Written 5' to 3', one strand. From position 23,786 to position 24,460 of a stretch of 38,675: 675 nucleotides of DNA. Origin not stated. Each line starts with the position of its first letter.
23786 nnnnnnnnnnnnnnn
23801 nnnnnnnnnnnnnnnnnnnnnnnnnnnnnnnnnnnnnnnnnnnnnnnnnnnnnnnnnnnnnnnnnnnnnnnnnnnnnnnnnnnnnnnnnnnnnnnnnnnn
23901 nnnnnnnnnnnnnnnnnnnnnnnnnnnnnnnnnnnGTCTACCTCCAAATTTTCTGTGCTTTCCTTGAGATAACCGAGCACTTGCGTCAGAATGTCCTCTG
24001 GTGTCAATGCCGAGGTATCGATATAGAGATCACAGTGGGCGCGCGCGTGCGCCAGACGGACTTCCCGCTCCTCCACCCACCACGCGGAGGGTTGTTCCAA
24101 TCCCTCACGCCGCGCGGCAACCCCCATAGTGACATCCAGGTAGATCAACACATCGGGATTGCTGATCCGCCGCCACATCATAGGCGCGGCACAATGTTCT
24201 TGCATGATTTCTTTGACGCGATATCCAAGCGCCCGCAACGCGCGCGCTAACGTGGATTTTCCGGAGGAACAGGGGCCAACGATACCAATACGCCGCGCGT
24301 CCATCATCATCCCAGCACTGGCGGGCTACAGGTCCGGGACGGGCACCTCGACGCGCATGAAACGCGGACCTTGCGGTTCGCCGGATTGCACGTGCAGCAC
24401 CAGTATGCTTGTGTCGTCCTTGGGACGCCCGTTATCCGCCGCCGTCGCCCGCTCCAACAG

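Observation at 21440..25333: RtcB-archease cassette extended by a PP2C phosphatase and a double P-loop (kinase-like + MobB) protein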

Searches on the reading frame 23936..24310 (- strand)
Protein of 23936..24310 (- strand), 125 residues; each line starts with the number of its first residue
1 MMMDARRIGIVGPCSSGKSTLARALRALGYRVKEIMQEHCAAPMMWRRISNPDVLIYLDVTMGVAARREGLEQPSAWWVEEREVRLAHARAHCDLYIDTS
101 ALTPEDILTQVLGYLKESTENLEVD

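Call 27: find_homologous_proteins(query=window:23936-24310:-, max_evalue=0.001)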
Query window:23936-24310:- (125 aa): 1017 proteins with E <= 0.001 among 1349 candidates; the best 120 are listed.
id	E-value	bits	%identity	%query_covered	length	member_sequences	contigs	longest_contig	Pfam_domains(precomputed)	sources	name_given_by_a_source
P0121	6.1e-66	238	86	98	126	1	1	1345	-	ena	-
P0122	1.9e-64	233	85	98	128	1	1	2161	-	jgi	jgi:chloramphenicol 3-O-phosphotransferase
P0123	3.1e-64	232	87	96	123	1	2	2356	-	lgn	-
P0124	5.7e-64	231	85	96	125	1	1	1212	-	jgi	-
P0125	3.2e-63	229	87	94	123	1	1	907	-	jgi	jgi:chloramphenicol 3-O-phosphotransferase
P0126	2.4e-62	226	86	92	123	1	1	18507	PF07931.19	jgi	-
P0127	3.3e-62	226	88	93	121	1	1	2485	-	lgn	-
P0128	1.2e-61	224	86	94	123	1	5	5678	PF07931.19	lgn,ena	-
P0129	1.3e-61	224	83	96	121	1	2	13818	-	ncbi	-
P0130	1.3e-61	224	85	93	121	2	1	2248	-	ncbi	-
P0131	1.4e-61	224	83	94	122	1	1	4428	PF07931.19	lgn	-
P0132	1.7e-61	223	86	94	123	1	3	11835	PF07931.19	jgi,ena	-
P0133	2.7e-61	223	84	94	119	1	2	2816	PF07931.19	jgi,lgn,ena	-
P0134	3.3e-61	223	87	92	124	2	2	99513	-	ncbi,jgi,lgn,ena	ncbi:MAG: hypothetical protein WHX52_15280 [Anaerolineae bacterium]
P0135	8.8e-61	221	81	97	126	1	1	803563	-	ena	-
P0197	8.6e-47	176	71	88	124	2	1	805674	-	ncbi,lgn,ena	-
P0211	1.1e-45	172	69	87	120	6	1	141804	-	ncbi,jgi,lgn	-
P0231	1.7e-44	169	63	92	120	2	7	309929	-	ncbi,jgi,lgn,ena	-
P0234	1.8e-44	168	65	90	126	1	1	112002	-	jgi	-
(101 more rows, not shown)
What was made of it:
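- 23936..24310 (-): N-terminal ~125-aa P-loop domain of the fusion protein. In most relatives it is a separate ~115-128-aa gene. Minimal kinase-type fold. 1017 homologues; the 120 listed are 105-149 aa and stand-alone (call 27).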

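Call 31: search_solved_structures(query=window:23936-24310:-, max_evalue=10, show_alignments=2)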
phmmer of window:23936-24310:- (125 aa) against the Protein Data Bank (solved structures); distinct sequences matched with E-value up to 10: 28.
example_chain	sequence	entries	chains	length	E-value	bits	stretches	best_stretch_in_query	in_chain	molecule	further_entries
6c2u_A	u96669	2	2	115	0.018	18.4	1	6-29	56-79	phosphate-loop protein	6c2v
2ix8_A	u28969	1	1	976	0.026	17.8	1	4-26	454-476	ELONGATION FACTOR 3A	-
8yld_v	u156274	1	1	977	0.026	17.8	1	4-26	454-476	Elongation factor 3A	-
2iw3_A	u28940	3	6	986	0.027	17.8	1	4-26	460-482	ELONGATION FACTOR 3A | ELONGATION FACTOR 3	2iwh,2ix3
7b7d_EF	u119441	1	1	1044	0.031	17.6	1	4-26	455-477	Elongation factor 3A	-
8ylr_v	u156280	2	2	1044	0.031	17.6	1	4-26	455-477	Elongation factor 3A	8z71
5x7k_A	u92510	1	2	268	0.21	14.9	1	8-29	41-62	Lipase B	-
1uf9_A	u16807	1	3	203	0.26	14.6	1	8-35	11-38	TT1252 protein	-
3w8r_A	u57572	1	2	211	0.26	14.6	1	8-40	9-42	Uridine kinase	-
3asy_A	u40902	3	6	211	0.26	14.6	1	8-40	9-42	Uridine kinase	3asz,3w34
4q7l_A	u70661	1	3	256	0.56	13.5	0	5-27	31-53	Uncharacterized ABC transporter ATP-binding protein TM_0288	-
7yq0_A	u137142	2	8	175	0.62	13.4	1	8-33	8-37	Adenylyl-sulfate kinase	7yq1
9m1q_A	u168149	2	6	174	0.68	13.3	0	80-103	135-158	Nucleotide-binding protein Rv1421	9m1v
4q7m_B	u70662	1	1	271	0.68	13.3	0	5-27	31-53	Uncharacterized ABC transporter ATP-binding protein TM_0288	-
6r84_A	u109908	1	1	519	0.73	13.2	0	5-36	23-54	ABC transporter ATP-binding protein ARB1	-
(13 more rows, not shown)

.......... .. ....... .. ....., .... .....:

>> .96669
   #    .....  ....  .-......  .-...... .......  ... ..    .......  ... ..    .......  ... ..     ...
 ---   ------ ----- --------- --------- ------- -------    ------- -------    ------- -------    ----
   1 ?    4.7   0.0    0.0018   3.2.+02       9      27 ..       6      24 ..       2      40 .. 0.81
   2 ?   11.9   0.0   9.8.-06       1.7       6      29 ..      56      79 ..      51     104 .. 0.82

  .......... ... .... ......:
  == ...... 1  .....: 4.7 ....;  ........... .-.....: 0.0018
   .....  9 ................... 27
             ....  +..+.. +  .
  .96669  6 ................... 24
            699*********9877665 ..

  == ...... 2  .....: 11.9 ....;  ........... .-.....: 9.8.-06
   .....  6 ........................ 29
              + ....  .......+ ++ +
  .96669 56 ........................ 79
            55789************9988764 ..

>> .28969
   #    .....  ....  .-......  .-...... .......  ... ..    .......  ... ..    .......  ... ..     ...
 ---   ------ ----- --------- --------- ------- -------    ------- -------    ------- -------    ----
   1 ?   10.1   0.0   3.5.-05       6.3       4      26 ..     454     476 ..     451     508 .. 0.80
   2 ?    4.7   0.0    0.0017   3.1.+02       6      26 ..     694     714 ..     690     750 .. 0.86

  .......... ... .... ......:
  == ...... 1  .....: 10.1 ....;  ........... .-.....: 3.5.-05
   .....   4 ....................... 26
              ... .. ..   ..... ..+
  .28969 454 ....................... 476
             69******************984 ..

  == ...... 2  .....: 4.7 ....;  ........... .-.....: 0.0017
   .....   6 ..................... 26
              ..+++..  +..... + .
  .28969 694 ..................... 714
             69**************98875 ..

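Call 40: predict_structure(alignment_id=A3)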
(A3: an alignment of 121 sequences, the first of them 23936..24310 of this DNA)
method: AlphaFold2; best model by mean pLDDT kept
length: 125 residues; sequences in the alignment: 121
mean_pLDDT: 84.9   pTM: 0.79
mean pLDDT of the five models: 84.9, 84.3, 83.9, 82.1, 80.0
residues with pLDDT >= 90: 59; 70-90: 49; 50-70: 16; < 50: 1
segments of 3 or more residues with pLDDT < 50: none
pLDDT, mean of each block of 10 residues (from residue 1): 77 90 94 76 69 91 89 84 86 92 95 89 58
secondary structure, 60 per line:
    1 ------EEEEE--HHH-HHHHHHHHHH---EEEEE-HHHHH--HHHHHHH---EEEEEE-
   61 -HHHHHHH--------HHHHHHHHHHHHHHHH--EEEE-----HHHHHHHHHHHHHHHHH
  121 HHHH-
elements in order: E7-11 H18-27 E31-35 H37-41 H44-50 E54-59 H62-68 H77-92 E95-98 H104-124
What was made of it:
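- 23936..24310 (-): AlphaFold2 pLDDT 84.9 (call 40).
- On P-loop nucleotide/small-molecule kinase superfamily (small N-terminal domain): The model has pLDDT 84.9 (call 40).
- Tried and rejected: It was replaced by an alignment-based model of the N-domain (call 40).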

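Call 43: fold_search(model_id=the predicted structure, library=pdb)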
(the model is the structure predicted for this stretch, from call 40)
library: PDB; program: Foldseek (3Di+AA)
matches with E <= 10: 1571; with E <= 0.001: 10
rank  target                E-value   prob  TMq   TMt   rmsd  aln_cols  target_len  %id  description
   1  5o5o_A                1.7e-04  1.00  0.64  0.33   3.5       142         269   22  X-ray crystal structure of RapZ from Escherichia coli (P32 space group) (released 2017-08-30)
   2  2iyx                  2.8e-04  1.00  0.60  0.46   5.5       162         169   18  Shikimate kinase from Mycobacterium tuberculosis in complex with shikimate and SO4 (released 2006-10-11)
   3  9m1v_A                4.2e-04  1.00  0.66  0.54   3.9       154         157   18  Crystal structure of N-terminal domain of hypothetical protein Rv1421 from Mycobacterium tuberculosis H37Rv in complex (released 2025-09-03)
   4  2iyv                  4.8e-04  1.00  0.66  0.48   6.1       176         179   17  Shikimate kinase from Mycobacterium tuberculosis in complex with ADP, open LID (conf. B) (released 2006-10-11)
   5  5o5q_D                5.4e-04  1.00  0.56  0.29   5.2       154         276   19  X-ray crystal structure of RapZ from Escherichia coli (P3221 space group) (released 2017-08-30)
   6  1l4u                  6.2e-04  1.00  0.64  0.50   3.9       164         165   16  CRYSTAL STRUCTURE OF SHIKIMATE KINASE FROM MYCOBACTERIUM TUBERCULOSIS IN COMPLEX WITH MGADP AND PT(II) AT 1.8 ANGSTROM R (released 2002-06-12)
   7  2anc_F                6.2e-04  1.00  0.54  0.46   5.0       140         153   19  Crystal Structure Of Unliganded Form Of Oligomeric E.coli Guanylate Kinase (released 2005-08-30)
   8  3trf_B                7.0e-04  1.00  0.62  0.48   5.3       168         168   16  Structure of a shikimate kinase (aroK) from Coxiella burnetii (released 2011-09-21)
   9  2iyq                  7.0e-04  1.00  0.59  0.46   4.9       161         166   16  Shikimate kinase from Mycobacterium tuberculosis in complex with shikimate and ADP (released 2006-10-11)
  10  1u8a                  9.8e-04  1.00  0.64  0.50   4.1       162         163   17  Crystal Structure of Mycobacterium Tuberculosis Shikimate Kinase in Complex with Shikimate and ADP at 2.15 Angstrom Reso (released 2004-10-19)
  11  2dft_A                1.3e-03  1.00  0.71  0.58   2.8       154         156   17  Structure of shikimate kinase from Mycobacterium tuberculosis complexed with ADP and Mg at 2.8 angstrons of resolution (released 2007-01-16)
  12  2iyw                  1.3e-03  1.00  0.66  0.48   6.1       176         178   17  Shikimate kinase from Mycobacterium tuberculosis in complex with MgATP, open LID (conf. B) (released 2006-10-18)
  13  5o5q_B                1.4e-03  1.00  0.62  0.31   4.7       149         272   20  X-ray crystal structure of RapZ from Escherichia coli (P3221 space group) (released 2017-08-30)
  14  2dft_C                1.8e-03  1.00  0.68  0.56   3.0       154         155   16  Structure of shikimate kinase from Mycobacterium tuberculosis complexed with ADP and Mg at 2.8 angstrons of resolution (released 2007-01-16)
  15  2pkx_B                1.9e-03  1.00  0.49  0.51  10.9       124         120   14  E.coli response regulator PhoP receiver domain (released 2007-05-22)
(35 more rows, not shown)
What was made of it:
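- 23936..24310 (-): Best PDB fold matches are RapZ N-domain, Rv1421 N-domain and shikimate/guanylate kinases at E about 1e-4 (call 43).
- On P-loop nucleotide/small-molecule kinase superfamily (small N-terminal domain): TM 0.6-0.7 to shikimate kinases and RapZ N-domain (call 43).
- Closest known: RapZ N-terminal kinase-like domain, Rv1421 N-domain, and shikimate/NMP kinases. Same: Best fold matches to the AlphaFold model (TM 0.6-0.7, E about 1e-4; call 43).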

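Call 44: find_encoding_contigs(protein=P0231, flank=6000, max_places=1)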
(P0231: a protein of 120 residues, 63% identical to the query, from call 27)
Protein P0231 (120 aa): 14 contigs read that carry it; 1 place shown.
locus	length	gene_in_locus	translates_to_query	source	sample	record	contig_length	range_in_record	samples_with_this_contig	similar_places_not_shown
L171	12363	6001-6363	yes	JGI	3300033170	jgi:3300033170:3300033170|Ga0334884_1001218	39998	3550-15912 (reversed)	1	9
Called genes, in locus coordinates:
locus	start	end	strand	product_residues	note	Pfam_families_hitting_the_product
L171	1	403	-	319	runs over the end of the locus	-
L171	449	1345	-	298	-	PF01712:dNK, PF13238:AAA_18 (weak), PF02223:Thymidylate_kin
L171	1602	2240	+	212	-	PF00462:Glutaredoxin (faint), PF23357:DUF7088 (faint), PF00085:Thioredoxin (faint), PF13098:Thioredoxin_2 (faint), PF05768:Glrx-like (faint), PF13192:Thioredoxin_3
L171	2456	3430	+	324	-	PF01946:Thi4 (weak), PF00890:FAD_binding_2 (weak), PF01266:DAO (weak), PF07992:Pyr_redox_2, PF12831:FAD_oxidored, PF13450:NAD_binding_8 (weak), PF13738:Pyr_redox_3, PF00070:Pyr_redox, +3 more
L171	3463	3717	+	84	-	PF11127:YgaP-like_TM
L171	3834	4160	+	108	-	PF12973:Cupin_7, PF02311:AraC_binding (weak), PF07883:Cupin_2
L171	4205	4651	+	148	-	PF02566:OsmC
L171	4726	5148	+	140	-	PF00085:Thioredoxin, PF13098:Thioredoxin_2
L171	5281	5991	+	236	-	PF07228:SpoIIE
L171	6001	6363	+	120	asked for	-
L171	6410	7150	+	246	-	PF18923:DUF5673 (weak)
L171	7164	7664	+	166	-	PF12225:DUF5981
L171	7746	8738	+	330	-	PF02219:MTHFR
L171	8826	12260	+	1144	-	PF02574:S-methyl_trans, PF03599:CdhD (faint), PF00809:Pterin_bind, PF02607:B12-binding_2, PF02310:B12-binding, PF02965:Met_synt_B12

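Call 45: find_encoding_contigs(protein=P0197, flank=6000, max_places=1)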
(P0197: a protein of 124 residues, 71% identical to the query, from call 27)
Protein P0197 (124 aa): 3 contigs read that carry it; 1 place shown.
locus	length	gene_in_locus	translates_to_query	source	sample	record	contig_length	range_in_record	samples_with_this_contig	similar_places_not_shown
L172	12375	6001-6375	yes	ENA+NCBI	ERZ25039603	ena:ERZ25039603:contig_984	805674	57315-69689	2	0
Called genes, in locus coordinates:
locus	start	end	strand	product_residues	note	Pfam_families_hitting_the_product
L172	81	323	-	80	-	-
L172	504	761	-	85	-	-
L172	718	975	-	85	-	-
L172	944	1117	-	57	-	-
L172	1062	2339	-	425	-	PF13520:AA_permease_2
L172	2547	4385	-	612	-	PF13520:AA_permease_2, PF02705:K_trans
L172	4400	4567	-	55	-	-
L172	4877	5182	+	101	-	PF02699:YajC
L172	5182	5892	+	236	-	PF07228:SpoIIE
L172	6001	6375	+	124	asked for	-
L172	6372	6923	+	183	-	PF02492:cobW (faint), PF03205:MobB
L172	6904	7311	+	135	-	PF01951:Archease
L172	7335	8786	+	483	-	PF01139:RtcB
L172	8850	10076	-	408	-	PF00155:Aminotran_1_2, PF12897:Asp_aminotransf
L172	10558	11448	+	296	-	PF00535:Glycos_transf_2, PF13641:Glyco_tranf_2_3, PF13632:Glyco_trans_2_3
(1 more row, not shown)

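Call 55: search_protein_families(library=padloc, proteins=[window:23936-24310:-], max_evalue=0.001)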
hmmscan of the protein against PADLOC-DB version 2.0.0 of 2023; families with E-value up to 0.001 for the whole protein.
window:23936-24310:- (125 aa): 0 families

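Call 67: find_encoding_contigs(protein=P0211, flank=6000, max_places=1)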
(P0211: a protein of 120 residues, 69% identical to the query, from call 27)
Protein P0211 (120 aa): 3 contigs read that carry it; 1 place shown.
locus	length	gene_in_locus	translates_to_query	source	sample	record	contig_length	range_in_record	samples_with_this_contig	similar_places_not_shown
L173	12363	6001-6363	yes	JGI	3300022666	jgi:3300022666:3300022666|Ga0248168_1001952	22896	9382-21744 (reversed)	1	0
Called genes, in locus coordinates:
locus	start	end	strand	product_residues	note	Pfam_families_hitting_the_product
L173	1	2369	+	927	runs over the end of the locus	PF00933:Glyco_hydro_3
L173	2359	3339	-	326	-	PF00069:Pkinase, PF03109:ABC1 (faint), PF07714:PK_Tyr_Ser-Thr, PF01636:APH (weak)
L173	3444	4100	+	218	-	PF16697:Yop-YscD_cpl, PF00498:FHA, PF00486:Trans_reg_C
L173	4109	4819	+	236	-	PF07228:SpoIIE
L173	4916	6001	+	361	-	PF13241:NAD_binding_7 (weak), PF02254:TrkA_N, PF02080:TrkA_C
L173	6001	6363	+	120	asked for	-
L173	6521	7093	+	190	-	PF01661:Macro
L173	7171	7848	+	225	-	PF03315:SDH_beta, PF01842:ACT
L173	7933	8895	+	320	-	PF03313:SDH_alpha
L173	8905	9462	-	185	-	PF03266:NTPase_1, PF13245:AAA_19 (weak), PF13401:AAA_22 (weak)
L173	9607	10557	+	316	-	PF01073:3Beta_HSD, PF01370:Epimerase, PF02719:Polysacc_synt_2 (faint), PF04321:RmlD_sub_bind, PF07993:NAD_binding_4 (faint), PF16363:GDP_Man_Dehyd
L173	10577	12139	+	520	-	PF04932:Wzy_C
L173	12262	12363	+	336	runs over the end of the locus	PF00248:Aldo_ket_red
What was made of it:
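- Separability of the PP2C/P-loop pair: L171 and L173 (calls 44, 67). The pair is also found in unrelated contexts (calls 44, 67), so it may have other or more general targets.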

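Call 68: find_encoding_contigs(protein=P0234, flank=6000, max_places=1)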
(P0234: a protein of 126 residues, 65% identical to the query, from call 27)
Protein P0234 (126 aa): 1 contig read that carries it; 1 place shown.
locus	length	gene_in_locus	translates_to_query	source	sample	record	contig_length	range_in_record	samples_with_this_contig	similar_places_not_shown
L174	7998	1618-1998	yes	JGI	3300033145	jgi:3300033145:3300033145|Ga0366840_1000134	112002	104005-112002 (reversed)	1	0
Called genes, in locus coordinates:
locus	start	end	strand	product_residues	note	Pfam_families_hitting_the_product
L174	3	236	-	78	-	?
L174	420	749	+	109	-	PF02699:YajC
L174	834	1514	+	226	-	PF07228:SpoIIE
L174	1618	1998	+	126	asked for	-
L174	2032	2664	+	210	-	PF03205:MobB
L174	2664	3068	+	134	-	PF01951:Archease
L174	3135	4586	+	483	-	PF01139:RtcB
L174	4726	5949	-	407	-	PF00155:Aminotran_1_2, PF12897:Asp_aminotransf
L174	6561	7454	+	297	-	PF00535:Glycos_transf_2, PF13641:Glyco_tranf_2_3, PF13632:Glyco_trans_2_3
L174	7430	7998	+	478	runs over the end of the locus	PF13727:CoA_binding_3, PF02397:Bac_transf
